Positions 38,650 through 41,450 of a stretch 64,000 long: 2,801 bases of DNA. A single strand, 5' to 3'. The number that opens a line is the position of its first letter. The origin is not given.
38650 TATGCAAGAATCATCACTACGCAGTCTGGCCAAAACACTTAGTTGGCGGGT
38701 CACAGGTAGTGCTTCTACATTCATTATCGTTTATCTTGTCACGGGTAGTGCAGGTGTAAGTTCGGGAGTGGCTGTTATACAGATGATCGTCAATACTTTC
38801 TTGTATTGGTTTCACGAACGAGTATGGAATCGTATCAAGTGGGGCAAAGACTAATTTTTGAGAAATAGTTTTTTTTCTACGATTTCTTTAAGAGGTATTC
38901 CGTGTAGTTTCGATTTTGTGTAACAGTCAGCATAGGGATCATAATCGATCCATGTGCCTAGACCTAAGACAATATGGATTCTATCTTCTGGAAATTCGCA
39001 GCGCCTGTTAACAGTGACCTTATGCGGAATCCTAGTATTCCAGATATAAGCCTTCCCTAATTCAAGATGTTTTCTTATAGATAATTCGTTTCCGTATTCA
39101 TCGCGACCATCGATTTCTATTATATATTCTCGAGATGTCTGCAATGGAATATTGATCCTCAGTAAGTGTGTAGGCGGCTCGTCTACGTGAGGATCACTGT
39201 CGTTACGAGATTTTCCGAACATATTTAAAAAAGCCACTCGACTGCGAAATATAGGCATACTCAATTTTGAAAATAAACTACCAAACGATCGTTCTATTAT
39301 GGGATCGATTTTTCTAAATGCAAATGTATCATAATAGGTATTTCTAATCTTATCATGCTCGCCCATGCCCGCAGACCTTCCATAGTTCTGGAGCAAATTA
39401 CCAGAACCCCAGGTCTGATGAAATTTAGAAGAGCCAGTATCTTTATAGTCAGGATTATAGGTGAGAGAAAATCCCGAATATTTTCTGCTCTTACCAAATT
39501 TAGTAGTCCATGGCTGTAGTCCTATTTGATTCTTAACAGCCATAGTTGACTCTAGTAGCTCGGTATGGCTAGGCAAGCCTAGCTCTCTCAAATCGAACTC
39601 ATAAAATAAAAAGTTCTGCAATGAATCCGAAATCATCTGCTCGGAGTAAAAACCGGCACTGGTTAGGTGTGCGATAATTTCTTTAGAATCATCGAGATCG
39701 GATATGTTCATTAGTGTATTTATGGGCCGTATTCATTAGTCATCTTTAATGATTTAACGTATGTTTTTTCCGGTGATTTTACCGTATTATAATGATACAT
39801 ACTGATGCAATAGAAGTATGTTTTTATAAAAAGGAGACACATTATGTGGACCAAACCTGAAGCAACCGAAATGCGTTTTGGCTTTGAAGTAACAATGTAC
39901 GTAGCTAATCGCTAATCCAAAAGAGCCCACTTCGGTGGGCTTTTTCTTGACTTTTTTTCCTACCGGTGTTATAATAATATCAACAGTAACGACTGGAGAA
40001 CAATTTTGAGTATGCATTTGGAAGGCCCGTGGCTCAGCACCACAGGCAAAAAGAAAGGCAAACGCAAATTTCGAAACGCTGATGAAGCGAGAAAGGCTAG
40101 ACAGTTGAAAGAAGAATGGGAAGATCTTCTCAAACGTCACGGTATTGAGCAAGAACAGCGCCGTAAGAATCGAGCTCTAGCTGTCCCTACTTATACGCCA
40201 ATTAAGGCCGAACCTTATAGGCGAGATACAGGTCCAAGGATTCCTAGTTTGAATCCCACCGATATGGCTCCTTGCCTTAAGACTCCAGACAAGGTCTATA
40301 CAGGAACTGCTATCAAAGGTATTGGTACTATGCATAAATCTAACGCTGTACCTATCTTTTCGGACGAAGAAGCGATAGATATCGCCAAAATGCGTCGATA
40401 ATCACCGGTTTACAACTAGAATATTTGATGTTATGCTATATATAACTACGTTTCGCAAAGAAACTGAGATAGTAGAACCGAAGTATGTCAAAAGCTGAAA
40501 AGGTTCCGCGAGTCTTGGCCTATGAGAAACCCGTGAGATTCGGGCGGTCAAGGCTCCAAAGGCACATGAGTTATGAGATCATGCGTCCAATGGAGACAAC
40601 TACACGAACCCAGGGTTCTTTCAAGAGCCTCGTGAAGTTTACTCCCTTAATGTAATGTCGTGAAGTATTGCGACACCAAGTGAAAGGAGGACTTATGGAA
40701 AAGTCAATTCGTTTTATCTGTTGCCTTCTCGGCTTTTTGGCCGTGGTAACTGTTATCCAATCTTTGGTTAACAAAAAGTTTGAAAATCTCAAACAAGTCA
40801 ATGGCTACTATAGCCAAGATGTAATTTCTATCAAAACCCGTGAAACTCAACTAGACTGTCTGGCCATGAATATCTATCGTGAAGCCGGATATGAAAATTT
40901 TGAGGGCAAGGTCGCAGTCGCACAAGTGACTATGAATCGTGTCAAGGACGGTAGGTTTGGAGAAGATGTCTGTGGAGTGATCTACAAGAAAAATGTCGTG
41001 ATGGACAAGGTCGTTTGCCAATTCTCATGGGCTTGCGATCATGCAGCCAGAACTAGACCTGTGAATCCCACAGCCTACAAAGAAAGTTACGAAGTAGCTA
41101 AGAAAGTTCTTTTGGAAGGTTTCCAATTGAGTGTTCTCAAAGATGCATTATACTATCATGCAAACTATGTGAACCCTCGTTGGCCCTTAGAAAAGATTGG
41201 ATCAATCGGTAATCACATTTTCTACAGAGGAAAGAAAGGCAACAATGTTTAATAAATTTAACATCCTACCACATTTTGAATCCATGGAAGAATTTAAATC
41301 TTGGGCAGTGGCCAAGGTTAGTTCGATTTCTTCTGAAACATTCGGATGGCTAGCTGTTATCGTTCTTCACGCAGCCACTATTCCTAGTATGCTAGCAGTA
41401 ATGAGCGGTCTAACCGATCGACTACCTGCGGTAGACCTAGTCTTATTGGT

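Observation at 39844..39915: Orphan pqqA (PQQ precursor peptide) gene with strong SD and its own terminator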

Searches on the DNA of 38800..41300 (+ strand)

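Call 6: search_dna_similar(query=window:38800-41300:+, collection=phages, mode=near)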
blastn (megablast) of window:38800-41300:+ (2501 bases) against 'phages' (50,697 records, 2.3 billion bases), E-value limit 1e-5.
No match.

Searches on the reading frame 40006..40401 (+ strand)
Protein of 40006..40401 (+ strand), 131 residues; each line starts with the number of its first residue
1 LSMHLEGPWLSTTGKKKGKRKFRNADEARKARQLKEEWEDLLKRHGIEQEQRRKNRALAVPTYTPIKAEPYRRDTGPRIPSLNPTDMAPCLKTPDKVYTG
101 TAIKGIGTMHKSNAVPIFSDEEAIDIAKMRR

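Call 10: search_protein_families(library=phrogs, proteins=[window:40006-40401:+], max_evalue=0.00001)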
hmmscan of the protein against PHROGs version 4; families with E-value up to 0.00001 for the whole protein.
window:40006-40401:+ (131 aa): 1 family
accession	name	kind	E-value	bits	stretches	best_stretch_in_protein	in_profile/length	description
phrog_27048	-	unknown function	9.2e-36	123.9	1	1-131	1-127/127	-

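Call 22: search_protein_families(library=pfam, proteins=[window:40006-40401:+], max_evalue=0.01)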
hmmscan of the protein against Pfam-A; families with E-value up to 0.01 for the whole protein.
window:40006-40401:+ (131 aa): 0 families

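Call 25: find_encoding_contigs(protein=window:40006-40401:+, flank=10000, max_places=10)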
Protein window:40006-40401:+ (131 aa): no gene with exactly this product is on record in the collection.

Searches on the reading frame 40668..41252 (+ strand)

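Call 10: search_protein_families(library=phrogs, proteins=[window:40668-41252:+], max_evalue=0.00001)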
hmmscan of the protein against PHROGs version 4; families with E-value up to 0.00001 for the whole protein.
window:40668-41252:+ (194 aa): 3 families
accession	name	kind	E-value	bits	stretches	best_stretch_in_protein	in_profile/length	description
phrog_938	-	lysis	3.3e-19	68.5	1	49-192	40-176/2185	endolysin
phrog_14642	-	lysis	4.8e-08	33.7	1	42-108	83-149/215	endolysin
phrog_15649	-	lysis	4.5e-06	25.9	1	58-165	227-329/1079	endolysin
